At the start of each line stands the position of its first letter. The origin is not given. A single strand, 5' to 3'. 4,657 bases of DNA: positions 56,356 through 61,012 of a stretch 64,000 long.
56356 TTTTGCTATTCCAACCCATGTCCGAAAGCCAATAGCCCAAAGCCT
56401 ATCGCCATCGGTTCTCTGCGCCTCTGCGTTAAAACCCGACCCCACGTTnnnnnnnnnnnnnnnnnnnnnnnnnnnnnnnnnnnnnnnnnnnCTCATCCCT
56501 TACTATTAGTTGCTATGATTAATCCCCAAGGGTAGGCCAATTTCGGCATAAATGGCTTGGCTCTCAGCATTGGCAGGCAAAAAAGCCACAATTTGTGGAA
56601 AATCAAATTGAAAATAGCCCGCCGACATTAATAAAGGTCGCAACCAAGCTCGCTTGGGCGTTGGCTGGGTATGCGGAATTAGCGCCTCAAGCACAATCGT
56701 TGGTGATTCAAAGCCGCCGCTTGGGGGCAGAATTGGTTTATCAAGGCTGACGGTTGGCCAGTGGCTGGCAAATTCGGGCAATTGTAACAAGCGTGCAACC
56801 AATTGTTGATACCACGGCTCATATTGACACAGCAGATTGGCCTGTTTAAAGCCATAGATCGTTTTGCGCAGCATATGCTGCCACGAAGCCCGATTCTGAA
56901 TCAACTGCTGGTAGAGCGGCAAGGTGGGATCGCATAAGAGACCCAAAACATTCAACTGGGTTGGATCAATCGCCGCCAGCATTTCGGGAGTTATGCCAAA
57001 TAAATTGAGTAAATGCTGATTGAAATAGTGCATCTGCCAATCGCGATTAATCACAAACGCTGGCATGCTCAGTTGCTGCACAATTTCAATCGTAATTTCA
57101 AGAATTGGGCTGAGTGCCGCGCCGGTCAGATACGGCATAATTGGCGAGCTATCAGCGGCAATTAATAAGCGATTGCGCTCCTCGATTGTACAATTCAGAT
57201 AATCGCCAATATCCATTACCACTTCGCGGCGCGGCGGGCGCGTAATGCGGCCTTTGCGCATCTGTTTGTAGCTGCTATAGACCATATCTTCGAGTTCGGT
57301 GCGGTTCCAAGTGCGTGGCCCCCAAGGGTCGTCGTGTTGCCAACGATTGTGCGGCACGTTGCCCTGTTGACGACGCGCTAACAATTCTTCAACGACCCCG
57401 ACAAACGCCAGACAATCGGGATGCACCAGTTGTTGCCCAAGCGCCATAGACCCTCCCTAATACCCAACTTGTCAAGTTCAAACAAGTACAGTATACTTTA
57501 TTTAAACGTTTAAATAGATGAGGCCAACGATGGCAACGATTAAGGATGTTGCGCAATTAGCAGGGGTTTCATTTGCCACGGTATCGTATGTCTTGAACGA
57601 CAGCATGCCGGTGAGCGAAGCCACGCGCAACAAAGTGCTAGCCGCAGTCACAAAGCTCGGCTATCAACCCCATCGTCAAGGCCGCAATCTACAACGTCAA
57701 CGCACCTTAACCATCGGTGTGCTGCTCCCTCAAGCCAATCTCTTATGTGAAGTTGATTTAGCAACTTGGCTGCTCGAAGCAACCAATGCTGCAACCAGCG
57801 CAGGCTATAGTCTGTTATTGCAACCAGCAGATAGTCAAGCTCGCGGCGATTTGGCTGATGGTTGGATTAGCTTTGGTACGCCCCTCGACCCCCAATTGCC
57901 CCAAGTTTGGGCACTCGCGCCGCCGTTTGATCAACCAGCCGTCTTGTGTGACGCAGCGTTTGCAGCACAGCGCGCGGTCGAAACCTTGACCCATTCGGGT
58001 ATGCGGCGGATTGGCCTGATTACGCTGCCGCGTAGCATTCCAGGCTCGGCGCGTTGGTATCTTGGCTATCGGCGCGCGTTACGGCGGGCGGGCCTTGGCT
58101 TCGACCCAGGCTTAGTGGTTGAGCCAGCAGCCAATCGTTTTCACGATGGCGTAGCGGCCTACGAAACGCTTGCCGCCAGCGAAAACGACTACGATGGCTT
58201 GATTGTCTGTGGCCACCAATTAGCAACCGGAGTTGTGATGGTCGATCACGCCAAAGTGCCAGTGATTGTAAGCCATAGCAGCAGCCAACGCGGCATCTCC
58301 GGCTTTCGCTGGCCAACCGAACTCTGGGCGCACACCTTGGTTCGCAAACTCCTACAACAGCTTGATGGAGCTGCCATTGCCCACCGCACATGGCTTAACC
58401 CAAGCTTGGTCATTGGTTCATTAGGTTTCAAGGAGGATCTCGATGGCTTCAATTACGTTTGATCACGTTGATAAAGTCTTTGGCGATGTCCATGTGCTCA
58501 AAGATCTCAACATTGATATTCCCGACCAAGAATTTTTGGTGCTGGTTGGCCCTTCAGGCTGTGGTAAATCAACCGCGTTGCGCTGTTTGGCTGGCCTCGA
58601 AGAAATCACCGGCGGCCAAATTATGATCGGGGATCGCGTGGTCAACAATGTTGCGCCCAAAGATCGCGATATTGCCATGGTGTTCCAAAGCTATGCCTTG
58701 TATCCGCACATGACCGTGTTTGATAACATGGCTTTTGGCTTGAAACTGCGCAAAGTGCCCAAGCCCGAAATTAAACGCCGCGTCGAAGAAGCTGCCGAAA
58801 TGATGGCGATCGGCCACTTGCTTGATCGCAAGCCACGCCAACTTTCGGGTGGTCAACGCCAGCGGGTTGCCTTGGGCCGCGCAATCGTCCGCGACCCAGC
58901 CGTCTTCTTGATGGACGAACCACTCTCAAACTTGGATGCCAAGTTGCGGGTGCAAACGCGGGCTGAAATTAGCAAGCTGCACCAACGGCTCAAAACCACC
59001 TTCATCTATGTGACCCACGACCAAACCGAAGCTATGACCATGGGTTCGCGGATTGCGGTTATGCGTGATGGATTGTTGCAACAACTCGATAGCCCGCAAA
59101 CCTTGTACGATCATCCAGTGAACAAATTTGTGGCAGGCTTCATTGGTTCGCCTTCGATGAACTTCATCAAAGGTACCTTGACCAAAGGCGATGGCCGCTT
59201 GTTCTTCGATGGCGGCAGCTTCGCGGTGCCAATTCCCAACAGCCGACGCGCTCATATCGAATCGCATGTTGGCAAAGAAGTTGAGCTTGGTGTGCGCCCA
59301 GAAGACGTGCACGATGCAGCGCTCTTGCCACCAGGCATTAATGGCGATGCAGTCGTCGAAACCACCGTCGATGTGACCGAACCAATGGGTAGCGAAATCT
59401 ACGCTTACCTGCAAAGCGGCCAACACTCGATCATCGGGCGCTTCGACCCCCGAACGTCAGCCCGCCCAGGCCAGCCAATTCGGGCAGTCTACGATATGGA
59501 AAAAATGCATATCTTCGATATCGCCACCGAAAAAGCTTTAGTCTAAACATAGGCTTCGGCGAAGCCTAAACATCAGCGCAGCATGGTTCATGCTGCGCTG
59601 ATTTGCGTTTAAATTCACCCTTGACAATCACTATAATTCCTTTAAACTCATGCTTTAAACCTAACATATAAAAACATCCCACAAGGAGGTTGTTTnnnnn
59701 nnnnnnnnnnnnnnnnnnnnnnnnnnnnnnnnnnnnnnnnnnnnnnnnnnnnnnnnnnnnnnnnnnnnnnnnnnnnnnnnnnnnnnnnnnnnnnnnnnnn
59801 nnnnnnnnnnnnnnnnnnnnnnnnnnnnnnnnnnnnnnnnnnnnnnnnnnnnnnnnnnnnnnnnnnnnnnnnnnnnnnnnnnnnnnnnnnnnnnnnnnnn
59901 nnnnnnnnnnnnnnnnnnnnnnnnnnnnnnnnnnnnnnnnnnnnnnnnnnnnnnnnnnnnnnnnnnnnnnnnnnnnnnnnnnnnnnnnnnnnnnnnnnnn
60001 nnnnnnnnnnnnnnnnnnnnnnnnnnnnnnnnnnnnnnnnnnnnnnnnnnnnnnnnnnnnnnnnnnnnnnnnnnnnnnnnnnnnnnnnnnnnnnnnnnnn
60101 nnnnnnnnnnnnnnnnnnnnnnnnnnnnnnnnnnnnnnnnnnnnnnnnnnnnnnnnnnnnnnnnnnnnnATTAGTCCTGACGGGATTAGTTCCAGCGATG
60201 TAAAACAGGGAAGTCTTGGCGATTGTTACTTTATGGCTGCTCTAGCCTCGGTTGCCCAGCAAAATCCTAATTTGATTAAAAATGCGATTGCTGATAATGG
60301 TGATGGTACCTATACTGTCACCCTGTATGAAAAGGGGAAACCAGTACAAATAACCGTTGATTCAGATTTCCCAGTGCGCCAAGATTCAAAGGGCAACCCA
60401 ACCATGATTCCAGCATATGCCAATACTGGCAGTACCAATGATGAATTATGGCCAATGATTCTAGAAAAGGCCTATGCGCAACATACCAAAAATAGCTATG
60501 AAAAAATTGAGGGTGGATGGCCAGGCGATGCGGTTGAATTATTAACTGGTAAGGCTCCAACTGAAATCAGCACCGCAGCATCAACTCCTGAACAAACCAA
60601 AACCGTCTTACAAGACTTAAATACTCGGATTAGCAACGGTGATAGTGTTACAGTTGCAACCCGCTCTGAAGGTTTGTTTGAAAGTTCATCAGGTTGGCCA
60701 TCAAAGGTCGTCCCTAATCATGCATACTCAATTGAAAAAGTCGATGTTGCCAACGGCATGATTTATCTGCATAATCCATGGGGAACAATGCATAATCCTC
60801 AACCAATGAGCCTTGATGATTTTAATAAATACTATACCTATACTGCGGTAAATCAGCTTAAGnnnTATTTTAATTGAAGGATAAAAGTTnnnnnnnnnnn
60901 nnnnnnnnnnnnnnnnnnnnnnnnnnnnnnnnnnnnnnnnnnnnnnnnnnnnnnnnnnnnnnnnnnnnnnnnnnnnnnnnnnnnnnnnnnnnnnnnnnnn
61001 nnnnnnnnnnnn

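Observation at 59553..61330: WXG100-calpain fusion: a putative T7SS polymorphic toxin with a calpain-type protease warhead, plus a lipoprotein partner, in an AT-rich islet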

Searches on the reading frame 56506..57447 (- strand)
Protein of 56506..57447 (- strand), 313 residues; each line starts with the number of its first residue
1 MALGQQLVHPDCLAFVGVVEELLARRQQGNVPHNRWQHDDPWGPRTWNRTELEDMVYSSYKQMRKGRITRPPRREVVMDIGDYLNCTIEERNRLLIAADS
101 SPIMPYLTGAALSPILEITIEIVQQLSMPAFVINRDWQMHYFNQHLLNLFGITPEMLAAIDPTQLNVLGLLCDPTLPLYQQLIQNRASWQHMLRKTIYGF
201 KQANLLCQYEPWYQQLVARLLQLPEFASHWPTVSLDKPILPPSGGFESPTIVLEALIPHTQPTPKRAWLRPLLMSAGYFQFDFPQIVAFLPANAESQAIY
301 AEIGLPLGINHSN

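Call 76: search_protein_families(library=pfam, proteins=[window:56506-57447:-], max_evalue=0.001)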
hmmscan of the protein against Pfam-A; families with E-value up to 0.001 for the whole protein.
window:56506-57447:- (313 aa): 1 family
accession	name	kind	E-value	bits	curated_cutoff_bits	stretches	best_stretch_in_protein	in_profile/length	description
PF17765.7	MLTR_LBD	-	1.7e-07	31.9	26.3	1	124-232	10-111/168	MmyB-like transcription regulator ligand binding domain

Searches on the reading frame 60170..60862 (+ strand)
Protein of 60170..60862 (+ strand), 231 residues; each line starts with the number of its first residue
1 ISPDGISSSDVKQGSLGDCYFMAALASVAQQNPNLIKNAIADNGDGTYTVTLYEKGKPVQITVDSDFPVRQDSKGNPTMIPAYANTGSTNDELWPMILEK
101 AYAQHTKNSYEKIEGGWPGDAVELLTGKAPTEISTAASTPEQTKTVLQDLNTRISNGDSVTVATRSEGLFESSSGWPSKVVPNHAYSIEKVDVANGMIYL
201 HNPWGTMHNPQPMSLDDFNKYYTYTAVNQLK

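Call 4: search_protein_families(library=pfam, proteins=[window:60170-60862:+], max_evalue=1)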
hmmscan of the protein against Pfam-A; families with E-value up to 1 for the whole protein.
window:60170-60862:+ (231 aa): 3 families
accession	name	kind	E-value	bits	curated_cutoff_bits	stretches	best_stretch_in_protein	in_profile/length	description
PF00648.27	Peptidase_C2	-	5.1e-34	118.1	23.8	1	3-207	42-245/297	Calpain family cysteine protease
PF19079.5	CFSR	-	0.027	15.1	27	1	39-52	10-23/49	Collagen-flanked surface repeat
PF09134.16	Invasin_D3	-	0.056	14.4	33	0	38-54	53-69/98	Invasin, domain 3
